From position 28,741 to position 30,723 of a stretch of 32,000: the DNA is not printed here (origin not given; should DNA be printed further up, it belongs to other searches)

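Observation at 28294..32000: Hidden ORF of at least 1,235 codons: two GT-C glycosyltransferase modules plus two carbohydrate-binding-type modules in one lipoprotein-like polypeptide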

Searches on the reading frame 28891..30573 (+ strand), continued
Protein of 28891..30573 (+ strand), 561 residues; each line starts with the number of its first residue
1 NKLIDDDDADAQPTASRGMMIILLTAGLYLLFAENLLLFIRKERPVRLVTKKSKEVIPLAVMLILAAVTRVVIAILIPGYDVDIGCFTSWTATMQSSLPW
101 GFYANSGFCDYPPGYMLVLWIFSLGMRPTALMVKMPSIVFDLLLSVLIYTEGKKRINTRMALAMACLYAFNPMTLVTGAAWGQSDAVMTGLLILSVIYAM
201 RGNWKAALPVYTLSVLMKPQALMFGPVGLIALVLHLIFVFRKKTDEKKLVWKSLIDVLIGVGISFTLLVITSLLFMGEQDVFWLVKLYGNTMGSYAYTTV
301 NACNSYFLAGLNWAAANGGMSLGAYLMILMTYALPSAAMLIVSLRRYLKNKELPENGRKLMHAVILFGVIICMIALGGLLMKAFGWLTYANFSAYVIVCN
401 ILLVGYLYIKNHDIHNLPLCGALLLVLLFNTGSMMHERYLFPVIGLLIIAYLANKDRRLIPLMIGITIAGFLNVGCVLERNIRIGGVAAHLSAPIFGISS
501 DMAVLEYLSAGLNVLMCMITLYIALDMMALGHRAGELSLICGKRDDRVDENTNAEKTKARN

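Call 65: find_encoding_contigs(protein=P0310, flank=10000, max_places=2)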
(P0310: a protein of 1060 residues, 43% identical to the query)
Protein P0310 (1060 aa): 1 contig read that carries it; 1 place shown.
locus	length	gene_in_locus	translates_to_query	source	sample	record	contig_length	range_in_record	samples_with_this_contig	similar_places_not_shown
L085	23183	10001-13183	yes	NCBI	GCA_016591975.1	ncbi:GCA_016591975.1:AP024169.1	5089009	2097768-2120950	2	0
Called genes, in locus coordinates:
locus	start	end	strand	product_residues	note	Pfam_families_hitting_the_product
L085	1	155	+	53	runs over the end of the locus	-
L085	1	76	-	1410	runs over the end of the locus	PF00480:ROK (faint), PF01548:DEDD_Tnp_IS110 (faint), PF01869:BcrAD_BadFG, PF09989:DUF2229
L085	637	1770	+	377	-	PF23473:LysM3_LYK4_5 (faint), PF01476:LysM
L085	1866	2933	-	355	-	PF17996:CE2_N (weak), PF00657:Lipase_GDSL, PF13472:Lipase_GDSL_2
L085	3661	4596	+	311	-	PF01544:CorA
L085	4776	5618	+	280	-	-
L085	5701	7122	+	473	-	PF00224:PK, PF02887:PK_C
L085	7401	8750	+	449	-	PF10112:Halogen_Hydrol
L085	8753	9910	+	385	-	PF05816:TelA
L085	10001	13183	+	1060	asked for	PF13231:PMT_2 (weak), PF00754:F5_F8_type_C (faint), PF02366:PMT, PF13231:PMT_2, PF16192:PMT_4TMC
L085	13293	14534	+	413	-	-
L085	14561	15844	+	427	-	PF12698:ABC2_membrane_3, PF01061:ABC2_membrane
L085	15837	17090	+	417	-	PF12698:ABC2_membrane_3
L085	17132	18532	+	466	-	-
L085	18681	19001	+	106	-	-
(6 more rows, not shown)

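Call 66: find_encoding_contigs(protein=P0323, flank=10000, max_places=2)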
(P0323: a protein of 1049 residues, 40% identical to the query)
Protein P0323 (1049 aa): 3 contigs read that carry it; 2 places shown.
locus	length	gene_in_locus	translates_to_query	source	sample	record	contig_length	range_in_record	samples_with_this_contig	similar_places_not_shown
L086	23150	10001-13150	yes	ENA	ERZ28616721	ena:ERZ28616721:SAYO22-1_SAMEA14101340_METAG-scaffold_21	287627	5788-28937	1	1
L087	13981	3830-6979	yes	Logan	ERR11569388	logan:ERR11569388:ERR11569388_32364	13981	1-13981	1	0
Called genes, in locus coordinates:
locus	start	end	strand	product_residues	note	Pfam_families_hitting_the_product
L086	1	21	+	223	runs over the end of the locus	PF03167:UDG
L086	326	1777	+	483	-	PF08323:Glyco_transf_5, PF13439:Glyco_transf_4 (faint), PF00534:Glycos_transf_1, PF20706:GT4-conflict (weak), PF13692:Glyco_trans_1_4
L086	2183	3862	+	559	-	PF02690:Na_Pi_cotrans, PF01895:PhoU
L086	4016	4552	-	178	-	PF01476:LysM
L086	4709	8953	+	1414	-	PF01548:DEDD_Tnp_IS110 (faint), PF01869:BcrAD_BadFG, PF09989:DUF2229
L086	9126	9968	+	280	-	-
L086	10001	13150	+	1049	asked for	PF09594:GT87, PF13231:PMT_2, PF02366:PMT, PF16192:PMT_4TMC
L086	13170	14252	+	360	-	PF12698:ABC2_membrane_3, PF01061:ABC2_membrane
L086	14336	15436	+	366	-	PF12698:ABC2_membrane_3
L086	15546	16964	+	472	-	-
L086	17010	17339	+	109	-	-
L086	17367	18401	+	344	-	PF11167:DUF2953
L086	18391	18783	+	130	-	PF09579:Spore_YtfJ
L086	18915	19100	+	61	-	PF00830:Ribosomal_L28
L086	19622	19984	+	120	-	PF03780:Asp23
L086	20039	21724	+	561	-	PF02734:Dak2, PF21645:FakA-like_M, PF13684:FakA-like_C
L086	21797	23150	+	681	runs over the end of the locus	PF17191:RecG_wedge, PF07517:SecA_DEAD (faint), PF04851:ResIII, PF00270:DEAD, PF22590:Cas3-like_C_2 (faint), PF00271:Helicase_C, PF19833:RecG_dom3_C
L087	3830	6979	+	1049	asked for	PF09594:GT87, PF13231:PMT_2, PF02366:PMT, PF16192:PMT_4TMC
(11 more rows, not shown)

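Call 77: find_homologous_proteins(query=P0177)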
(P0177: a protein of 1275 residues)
Query P0177 (1275 aa): 456 proteins with E <= 0.001 among 8000 candidates; the best 120 are listed.
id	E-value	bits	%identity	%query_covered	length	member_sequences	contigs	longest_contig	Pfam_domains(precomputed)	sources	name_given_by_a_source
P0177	0.0e+0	2916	100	100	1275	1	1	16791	PF09594.17,PF02366.25,PF16192.11,PF13231.13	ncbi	-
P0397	0.0e+0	2565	87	100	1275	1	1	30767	PF09594.17,PF02366.25,PF16192.11,PF13231.13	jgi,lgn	jgi:dolichyl-phosphate-mannose-protein mannosyltransferase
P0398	0.0e+0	2491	84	100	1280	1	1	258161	PF09594.17,PF02366.25,PF16192.11,PF13231.13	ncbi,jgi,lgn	ncbi:MAG: glycosyltransferase family 39 protein [Christensenellales bacterium]|jgi:dolichyl-phosphat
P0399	0.0e+0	1898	65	100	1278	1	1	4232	PF02366.25,PF16192.11,PF13231.13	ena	-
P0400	0.0e+0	1375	50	100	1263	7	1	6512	PF09594.17,PF02366.25,PF16192.11,PF13231.13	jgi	jgi:dolichyl-phosphate-mannose-protein mannosyltransferase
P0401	0.0e+0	1348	50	98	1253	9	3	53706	PF09594.17,PF02366.25,PF16192.11,PF13231.13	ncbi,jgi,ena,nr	ncbi:MAG: phospholipid carrier-dependent glycosyltransferase [Clostridiales bacterium]|nr:phospholip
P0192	3.7e-284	964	41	97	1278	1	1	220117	PF02366.25,PF16192.11,PF13231.13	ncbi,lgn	-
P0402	2.2e-279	948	41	96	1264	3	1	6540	PF09594.17,PF02366.25,PF02018.24,PF16192.11,PF13231.13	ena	-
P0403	1.4e-276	939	40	99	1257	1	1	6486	PF09594.17,PF02366.25,PF16192.11,PF13231.13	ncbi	-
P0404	8.5e-273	927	40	98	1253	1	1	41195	PF09594.17,PF02366.25,PF02018.24,PF16192.11,PF13231.13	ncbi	-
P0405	2.7e-269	915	40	97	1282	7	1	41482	PF09594.17,PF02366.25,PF16192.11,PF13231.13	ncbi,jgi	ncbi:MAG: phospholipid carrier-dependent glycosyltransferase [Christensenellales bacterium]|jgi:doli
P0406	7.0e-265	900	37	100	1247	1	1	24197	PF09594.17,PF02366.25,PF16192.11,PF13231.13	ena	-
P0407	1.2e-246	840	37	98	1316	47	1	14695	PF02366.25,PF02018.24,PF16192.11,PF13231.13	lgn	-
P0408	8.9e-245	834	38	99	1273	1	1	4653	PF02366.25,PF16192.11,PF13231.13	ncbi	-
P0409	2.2e-242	826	38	99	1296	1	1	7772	PF09594.17,PF02366.25,PF16192.11,PF13231.13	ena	-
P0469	3.7e-217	742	35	97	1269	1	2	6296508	PF00754.32,PF02366.25,PF16192.11,PF13231.13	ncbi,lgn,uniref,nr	ncbi:Gpi18-like mannosyltransferase/predicted membrane-bound dolichyl-phosphate-mannose-protein mann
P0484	1.3e-208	714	36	97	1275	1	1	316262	PF09594.17,PF02366.25,PF16192.11,PF13231.13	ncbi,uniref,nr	ncbi:glycosyltransferase family 39 protein [Paenibacillus soyae]|uniref:Glycosyltransferase family 3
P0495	1.8e-206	707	34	99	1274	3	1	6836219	PF00754.32,PF02366.25,PF16192.11,PF13231.13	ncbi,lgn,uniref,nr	ncbi:phospholipid carrier-dependent glycosyltransferase [Paenibacillus sp. HW567]|uniref:phospholipi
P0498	3.3e-206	706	34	99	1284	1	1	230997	PF09594.17,PF02366.25,PF16192.11,PF13231.13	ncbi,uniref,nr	ncbi:phospholipid carrier-dependent glycosyltransferase [Paenibacillus koleovorans]|uniref:phospholi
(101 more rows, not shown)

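Call 80: find_encoding_contigs(protein=P0495, flank=10000, max_places=1)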
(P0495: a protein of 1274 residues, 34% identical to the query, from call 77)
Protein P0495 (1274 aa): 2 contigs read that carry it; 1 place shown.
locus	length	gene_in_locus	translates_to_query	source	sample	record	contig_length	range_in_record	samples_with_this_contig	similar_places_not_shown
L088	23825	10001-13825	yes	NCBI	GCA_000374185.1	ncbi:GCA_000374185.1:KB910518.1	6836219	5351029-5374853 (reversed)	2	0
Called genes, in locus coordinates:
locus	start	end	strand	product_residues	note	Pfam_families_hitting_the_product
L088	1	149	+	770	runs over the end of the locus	PF01841:Transglut_core, PF13559:DUF4129 (weak)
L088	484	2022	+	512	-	PF00117:GATase, PF07722:Peptidase_C26, PF02540:NAD_synthase (weak), PF03054:tRNA_Me_trans (faint), PF00958:GMP_synt_C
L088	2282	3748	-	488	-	PF13286:HD_assoc (faint), PF01966:HD (weak)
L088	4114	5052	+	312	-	PF08240:ADH_N, PF00107:ADH_zinc_N, PF13602:ADH_zinc_N_2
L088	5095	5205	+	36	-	-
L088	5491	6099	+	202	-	PF20453:DUF6707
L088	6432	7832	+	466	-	PF00860:Xan_ur_permease, PF00916:Sulfate_transp (weak)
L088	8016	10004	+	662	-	-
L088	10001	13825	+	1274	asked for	PF00754:F5_F8_type_C (weak), PF02366:PMT, PF13231:PMT_2, PF16192:PMT_4TMC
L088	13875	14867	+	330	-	PF00535:Glycos_transf_2, PF10111:Glyco_tranf_2_2 (weak), PF13641:Glyco_tranf_2_3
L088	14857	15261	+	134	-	PF04138:GtrA_DPMS_TM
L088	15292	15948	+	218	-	PF04203:Sortase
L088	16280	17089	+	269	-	PF04473:DUF553, PF01841:Transglut_core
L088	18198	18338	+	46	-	-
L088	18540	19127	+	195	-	PF04542:Sigma70_r2, PF08281:Sigma70_r4_2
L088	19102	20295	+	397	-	PF13786:DUF4179, PF18705:DUF5643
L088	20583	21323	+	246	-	PF01643:Acyl-ACP_TE, PF13279:4HBT_2 (faint), PF20791:Acyl-ACP_TE_C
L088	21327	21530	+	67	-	-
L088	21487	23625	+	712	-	PF01751:Toprim, PF01131:Topoisom_bac, PF01396:Zn_ribbon_Top1 (faint)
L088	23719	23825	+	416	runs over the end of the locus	PF07690:MFS_1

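Call 81: find_encoding_contigs(protein=P0469, flank=10000, max_places=1)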
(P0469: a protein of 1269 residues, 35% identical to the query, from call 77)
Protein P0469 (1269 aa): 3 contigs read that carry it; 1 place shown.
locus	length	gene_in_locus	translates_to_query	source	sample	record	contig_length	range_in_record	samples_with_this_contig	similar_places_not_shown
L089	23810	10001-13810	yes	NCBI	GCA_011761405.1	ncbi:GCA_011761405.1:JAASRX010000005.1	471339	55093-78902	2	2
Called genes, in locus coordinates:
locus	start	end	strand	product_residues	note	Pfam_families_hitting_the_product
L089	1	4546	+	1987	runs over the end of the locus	-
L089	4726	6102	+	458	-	PF00535:Glycos_transf_2, PF13641:Glyco_tranf_2_3 (weak)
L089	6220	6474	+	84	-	-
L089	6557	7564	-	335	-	PF08392:FAE1_CUT1_RppA (weak), PF00108:Thiolase_N (weak), PF08545:ACP_syn_III, PF08541:ACP_syn_III_C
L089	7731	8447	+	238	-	PF09580:Spore_YhcN_YlaJ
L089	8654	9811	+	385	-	-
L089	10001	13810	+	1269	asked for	PF00754:F5_F8_type_C (weak), PF02366:PMT, PF13231:PMT_2, PF16192:PMT_4TMC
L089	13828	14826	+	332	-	PF00535:Glycos_transf_2, PF10111:Glyco_tranf_2_2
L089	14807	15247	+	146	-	PF04138:GtrA_DPMS_TM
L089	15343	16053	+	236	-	PF04203:Sortase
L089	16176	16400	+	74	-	PF00196:GerE, PF04545:Sigma70_r4 (weak), PF08281:Sigma70_r4_2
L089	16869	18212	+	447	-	PF24898:GGDEF_GdpP (weak)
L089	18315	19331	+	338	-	PF01370:Epimerase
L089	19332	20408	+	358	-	-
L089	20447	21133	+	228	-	PF03315:SDH_beta, PF01842:ACT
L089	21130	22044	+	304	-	PF03313:SDH_alpha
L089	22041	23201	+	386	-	PF01546:Peptidase_M20, PF07687:M20_dimer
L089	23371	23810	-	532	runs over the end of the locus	PF00199:Catalase, PF06628:Catalase-rel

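Call 83: find_encoding_contigs(protein=P0498, flank=7000, max_places=1)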
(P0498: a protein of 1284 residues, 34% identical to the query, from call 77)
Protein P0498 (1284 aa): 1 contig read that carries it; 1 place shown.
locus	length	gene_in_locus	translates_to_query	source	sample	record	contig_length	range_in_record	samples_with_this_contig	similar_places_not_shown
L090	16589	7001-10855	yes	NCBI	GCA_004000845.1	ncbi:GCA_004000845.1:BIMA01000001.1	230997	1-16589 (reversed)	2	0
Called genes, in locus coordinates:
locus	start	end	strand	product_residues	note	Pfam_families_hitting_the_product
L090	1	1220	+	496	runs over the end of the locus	-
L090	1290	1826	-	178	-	PF04608:PgpA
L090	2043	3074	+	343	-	PF10646:Germane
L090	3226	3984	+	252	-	PF01138:RNase_PH, PF03725:RNase_PH_C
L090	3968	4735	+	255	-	PF01725:Ham1p_like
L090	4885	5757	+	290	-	-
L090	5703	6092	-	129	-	PF02518:HATPase_c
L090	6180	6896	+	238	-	PF05685:Uma2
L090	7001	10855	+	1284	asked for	PF09594:GT87 (weak), PF02366:PMT, PF13231:PMT_2, PF16192:PMT_4TMC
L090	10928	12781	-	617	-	PF13522:GATase_6, PF13537:GATase_7, PF00733:Asn_synthase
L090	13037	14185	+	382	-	PF02073:Peptidase_M29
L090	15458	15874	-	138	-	-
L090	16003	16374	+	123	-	-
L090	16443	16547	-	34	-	PF25210:Kelch_FKB95 (weak), PF01344:Kelch_1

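Call 84: find_encoding_contigs(protein=P0484, flank=7000, max_places=1)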
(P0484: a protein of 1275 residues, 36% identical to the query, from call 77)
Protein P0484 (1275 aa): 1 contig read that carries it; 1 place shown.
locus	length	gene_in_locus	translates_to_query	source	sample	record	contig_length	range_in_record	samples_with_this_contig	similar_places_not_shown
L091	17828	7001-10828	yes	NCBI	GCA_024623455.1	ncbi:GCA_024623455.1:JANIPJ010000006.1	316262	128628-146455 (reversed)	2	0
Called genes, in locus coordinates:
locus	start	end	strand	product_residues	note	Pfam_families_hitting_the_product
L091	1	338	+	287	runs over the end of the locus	PF01370:Epimerase, PF04321:RmlD_sub_bind, PF16363:GDP_Man_Dehyd (faint)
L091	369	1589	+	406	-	PF13439:Glyco_transf_4, PF13579:Glyco_trans_4_4 (weak), PF00534:Glycos_transf_1 (weak)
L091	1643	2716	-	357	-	PF02350:Epimerase_2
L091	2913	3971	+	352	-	PF01408:GFO_IDH_MocA, PF03447:NAD_binding_3, PF02894:GFO_IDH_MocA_C, PF22725:GFO_IDH_MocA_C3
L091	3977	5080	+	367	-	PF01041:DegT_DnrJ_EryC1, PF01053:Cys_Met_Meta_PP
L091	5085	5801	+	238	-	PF14602:Hexapep_2 (faint), PF25087:GMPPB_C (weak), PF00132:Hexapep (weak), PF25084:LbH_EIF2B (weak), PF25087:GMPPB_C (weak)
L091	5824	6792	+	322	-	PF13524:Glyco_trans_1_2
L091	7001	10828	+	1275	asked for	PF09594:GT87, PF02366:PMT, PF13231:PMT_2, PF16192:PMT_4TMC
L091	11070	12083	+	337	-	PF00535:Glycos_transf_2, PF10111:Glyco_tranf_2_2 (weak), PF13641:Glyco_tranf_2_3 (weak)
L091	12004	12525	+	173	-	PF04138:GtrA_DPMS_TM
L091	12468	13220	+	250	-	-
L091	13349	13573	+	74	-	PF00196:GerE, PF04545:Sigma70_r4 (weak), PF08281:Sigma70_r4_2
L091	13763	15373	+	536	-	PF00395:SLH, PF00704:Glyco_hydro_18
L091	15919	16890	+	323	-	PF00528:BPD_transp_1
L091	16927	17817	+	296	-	PF00528:BPD_transp_1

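Call 85: find_encoding_contigs(protein=P0398, flank=7000, max_places=1)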
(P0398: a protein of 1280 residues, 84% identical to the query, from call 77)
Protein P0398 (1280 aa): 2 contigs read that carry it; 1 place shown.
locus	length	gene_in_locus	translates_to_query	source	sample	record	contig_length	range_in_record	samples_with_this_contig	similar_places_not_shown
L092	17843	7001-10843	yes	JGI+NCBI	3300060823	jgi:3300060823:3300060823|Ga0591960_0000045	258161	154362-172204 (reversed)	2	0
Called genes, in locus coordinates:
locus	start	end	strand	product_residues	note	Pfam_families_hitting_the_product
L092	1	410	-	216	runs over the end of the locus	PF01081:Aldolase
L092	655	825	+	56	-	PF00037:Fer4 (weak), PF13237:Fer4_10, PF14697:Fer4_21, PF12838:Fer4_7, PF13187:Fer4_9, PF12797:Fer4_2 (weak), PF13237:Fer4_10 (weak), PF00037:Fer4, +6 more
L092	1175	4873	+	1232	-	-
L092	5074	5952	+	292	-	PF03193:RsgA_GTPase (faint), PF01926:MMR_HSR1, PF02421:FeoB_N (weak)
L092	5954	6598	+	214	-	PF01351:RNase_HII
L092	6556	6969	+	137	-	PF02021:UPF0102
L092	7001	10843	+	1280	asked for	PF09594:GT87 (weak), PF13231:PMT_2 (weak), PF02366:PMT, PF13231:PMT_2, PF16192:PMT_4TMC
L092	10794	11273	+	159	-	PF04138:GtrA_DPMS_TM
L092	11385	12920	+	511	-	PF05362:Lon_C, PF13541:ChlI, PF00493:MCM (faint), PF00158:Sigma54_activat, PF01078:Mg_chelatase, PF07728:AAA_5 (weak), PF13335:Mg_chelatase_C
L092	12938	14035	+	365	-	PF02481:DNA_processg_A, PF17782:WHD_DprA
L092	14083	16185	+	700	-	PF01751:Toprim, PF01131:Topoisom_bac, PF01396:Zn_ribbon_Top1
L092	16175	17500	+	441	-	PF01134:GIDA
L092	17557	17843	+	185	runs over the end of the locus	PF03602:Cons_hypoth95, PF02005:TRM (weak), PF02086:MethyltransfD12 (faint)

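Call 89: search_protein_families(library=pfam, proteins=[L088:8016-10004:+, L088:13875-14867:+, L088:14857-15261:+, L091:12468-13220:+, L092:10794-11273:+, L086:9126-9968:+], max_evalue=0.01)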
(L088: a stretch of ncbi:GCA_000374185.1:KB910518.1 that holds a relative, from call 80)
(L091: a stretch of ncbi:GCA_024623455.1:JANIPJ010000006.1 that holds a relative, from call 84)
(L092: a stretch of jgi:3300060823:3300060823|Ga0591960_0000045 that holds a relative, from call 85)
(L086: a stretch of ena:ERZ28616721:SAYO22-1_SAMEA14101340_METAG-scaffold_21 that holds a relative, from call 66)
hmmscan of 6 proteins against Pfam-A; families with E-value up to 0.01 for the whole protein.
L088:8016-10004:+ (662 aa): 2 families
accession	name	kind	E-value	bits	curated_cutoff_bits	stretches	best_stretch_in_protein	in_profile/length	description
PF16990.11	CBM_35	-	0.00023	21.9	28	1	547-661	5-119/121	Carbohydrate binding module (family 35)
PF13231.12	PMT_2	-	0.0019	18.8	26.1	1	82-233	6-157/160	Dolichyl-phosphate-mannose-protein mannosyltransferase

L088:13875-14867:+ (330 aa): 4 families
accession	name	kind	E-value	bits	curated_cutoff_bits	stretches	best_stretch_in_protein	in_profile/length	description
PF00535.33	Glycos_transf_2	-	9.8e-35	120.4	23.3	1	6-167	1-165/168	Glycosyl transferase family 2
PF10111.15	Glyco_tranf_2_2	-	4e-07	30.2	27.3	1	6-97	1-92/276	Glycosyltransferase like family 2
PF13641.12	Glyco_tranf_2_3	-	6.1e-07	30.1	27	1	4-140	2-141/230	Glycosyltransferase like family 2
PF13506.12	Glyco_transf_21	-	0.0011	19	21.7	1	77-171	21-119/174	Glycosyl transferase family 21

L088:14857-15261:+ (134 aa): 2 families
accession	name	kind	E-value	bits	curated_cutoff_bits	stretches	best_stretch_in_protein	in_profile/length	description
PF04138.20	GtrA_DPMS_TM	-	2.1e-28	99.3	26.1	1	15-134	1-117/117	GtrA/DPMS, transmembrane domain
PF12650.12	DUF3784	-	0.0013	19.4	28.1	1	72-130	33-91/94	Domain of unknown function (DUF3784)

L091:12468-13220:+ (250 aa): 1 family
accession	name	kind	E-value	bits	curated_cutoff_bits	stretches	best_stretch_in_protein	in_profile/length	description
PF04203.18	Sortase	-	6e-37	126.6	26.6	1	127-249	1-124/125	Sortase domain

L092:10794-11273:+ (159 aa): 1 family
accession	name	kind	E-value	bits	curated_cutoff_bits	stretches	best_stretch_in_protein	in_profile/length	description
PF04138.20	GtrA_DPMS_TM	-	7.7e-27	94.3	26.1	1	39-156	1-117/117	GtrA/DPMS, transmembrane domain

L086:9126-9968:+ (280 aa): 1 family
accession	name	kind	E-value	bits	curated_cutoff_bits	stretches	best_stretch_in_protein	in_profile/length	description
PF24463.1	DUF7577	-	0.004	17.2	28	1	237-263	3-25/27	Domain of unknown function (DUF7577)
